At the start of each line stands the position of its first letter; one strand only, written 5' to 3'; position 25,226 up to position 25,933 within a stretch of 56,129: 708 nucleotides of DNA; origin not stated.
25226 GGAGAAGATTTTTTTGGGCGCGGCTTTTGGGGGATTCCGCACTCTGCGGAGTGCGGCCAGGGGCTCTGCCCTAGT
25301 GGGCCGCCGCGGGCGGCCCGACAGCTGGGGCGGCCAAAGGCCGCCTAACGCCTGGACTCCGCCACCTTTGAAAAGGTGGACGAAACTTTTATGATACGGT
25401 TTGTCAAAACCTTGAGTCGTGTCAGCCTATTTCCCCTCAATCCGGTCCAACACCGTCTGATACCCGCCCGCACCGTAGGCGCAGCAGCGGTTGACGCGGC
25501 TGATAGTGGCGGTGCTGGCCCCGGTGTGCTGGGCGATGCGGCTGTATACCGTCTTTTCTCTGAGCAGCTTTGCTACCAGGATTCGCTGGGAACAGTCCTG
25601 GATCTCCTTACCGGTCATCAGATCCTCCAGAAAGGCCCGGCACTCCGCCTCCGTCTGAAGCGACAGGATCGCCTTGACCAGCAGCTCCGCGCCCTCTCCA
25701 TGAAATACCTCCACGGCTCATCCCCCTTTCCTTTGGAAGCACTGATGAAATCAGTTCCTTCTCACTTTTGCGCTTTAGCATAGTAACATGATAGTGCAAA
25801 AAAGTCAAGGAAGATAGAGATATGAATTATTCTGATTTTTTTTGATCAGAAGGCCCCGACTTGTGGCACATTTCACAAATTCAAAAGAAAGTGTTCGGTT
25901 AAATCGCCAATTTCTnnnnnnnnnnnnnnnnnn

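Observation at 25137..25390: About 255-nt multi-hairpin repeat family with compensatory stem substitutions, three copies in 30 kb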

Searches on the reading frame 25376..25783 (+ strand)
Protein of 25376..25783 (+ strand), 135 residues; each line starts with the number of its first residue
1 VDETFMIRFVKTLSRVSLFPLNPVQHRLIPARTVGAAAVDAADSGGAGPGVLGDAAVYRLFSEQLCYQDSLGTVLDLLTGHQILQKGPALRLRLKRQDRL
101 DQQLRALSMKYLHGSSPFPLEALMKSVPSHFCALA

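Call 15: search_protein_families(library=pfam, proteins=[window:25376-25783:+])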
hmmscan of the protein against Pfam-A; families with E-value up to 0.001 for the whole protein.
window:25376-25783:+ (135 aa): 0 families

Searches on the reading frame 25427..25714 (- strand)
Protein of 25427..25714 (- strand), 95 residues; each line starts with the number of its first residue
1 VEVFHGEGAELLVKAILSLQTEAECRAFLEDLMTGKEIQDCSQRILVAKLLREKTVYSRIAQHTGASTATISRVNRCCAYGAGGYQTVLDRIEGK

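Call 15: search_protein_families(library=pfam, proteins=[window:25427-25714:-])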
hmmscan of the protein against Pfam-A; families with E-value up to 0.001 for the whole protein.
window:25427-25714:- (95 aa): 1 family
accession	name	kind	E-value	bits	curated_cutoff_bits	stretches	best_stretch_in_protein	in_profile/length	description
PF01371.25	Trp_repressor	-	3.5e-25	88.3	27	1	10-92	4-87/88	Trp repressor protein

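Call 16: find_encoding_contigs(protein=window:25427-25714:-, flank=3000, max_places=10)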
Protein window:25427-25714:- (95 aa): 5 contigs read that carry it; 4 places shown.
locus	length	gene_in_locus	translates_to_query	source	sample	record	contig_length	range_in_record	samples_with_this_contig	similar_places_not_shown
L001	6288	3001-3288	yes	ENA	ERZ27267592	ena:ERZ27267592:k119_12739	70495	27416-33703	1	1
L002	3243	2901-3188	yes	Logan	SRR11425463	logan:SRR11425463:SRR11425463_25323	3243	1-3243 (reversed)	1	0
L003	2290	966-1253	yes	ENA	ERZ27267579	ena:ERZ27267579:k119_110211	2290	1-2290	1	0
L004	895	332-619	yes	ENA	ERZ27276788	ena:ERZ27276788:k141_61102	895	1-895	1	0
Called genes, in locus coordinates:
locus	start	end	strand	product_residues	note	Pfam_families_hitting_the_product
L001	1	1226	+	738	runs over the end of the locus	PF00395:SLH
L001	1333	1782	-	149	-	PF00583:Acetyltransf_1, PF13673:Acetyltransf_10, PF13508:Acetyltransf_7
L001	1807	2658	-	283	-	PF02311:AraC_binding, PF12833:HTH_18, PF00165:HTH_AraC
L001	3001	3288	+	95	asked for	PF01371:Trp_repressor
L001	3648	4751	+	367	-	PF13393:tRNA-synt_His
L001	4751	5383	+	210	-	PF01634:HisG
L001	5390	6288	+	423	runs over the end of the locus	PF00815:Histidinol_dh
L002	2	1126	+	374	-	?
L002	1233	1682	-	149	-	PF00583:Acetyltransf_1, PF13673:Acetyltransf_10, PF13508:Acetyltransf_7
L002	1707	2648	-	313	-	PF02311:AraC_binding, PF12833:HTH_18, PF00165:HTH_AraC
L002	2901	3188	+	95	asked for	PF01371:Trp_repressor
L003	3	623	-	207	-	?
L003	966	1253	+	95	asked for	PF01371:Trp_repressor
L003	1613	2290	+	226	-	?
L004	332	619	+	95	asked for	PF01371:Trp_repressor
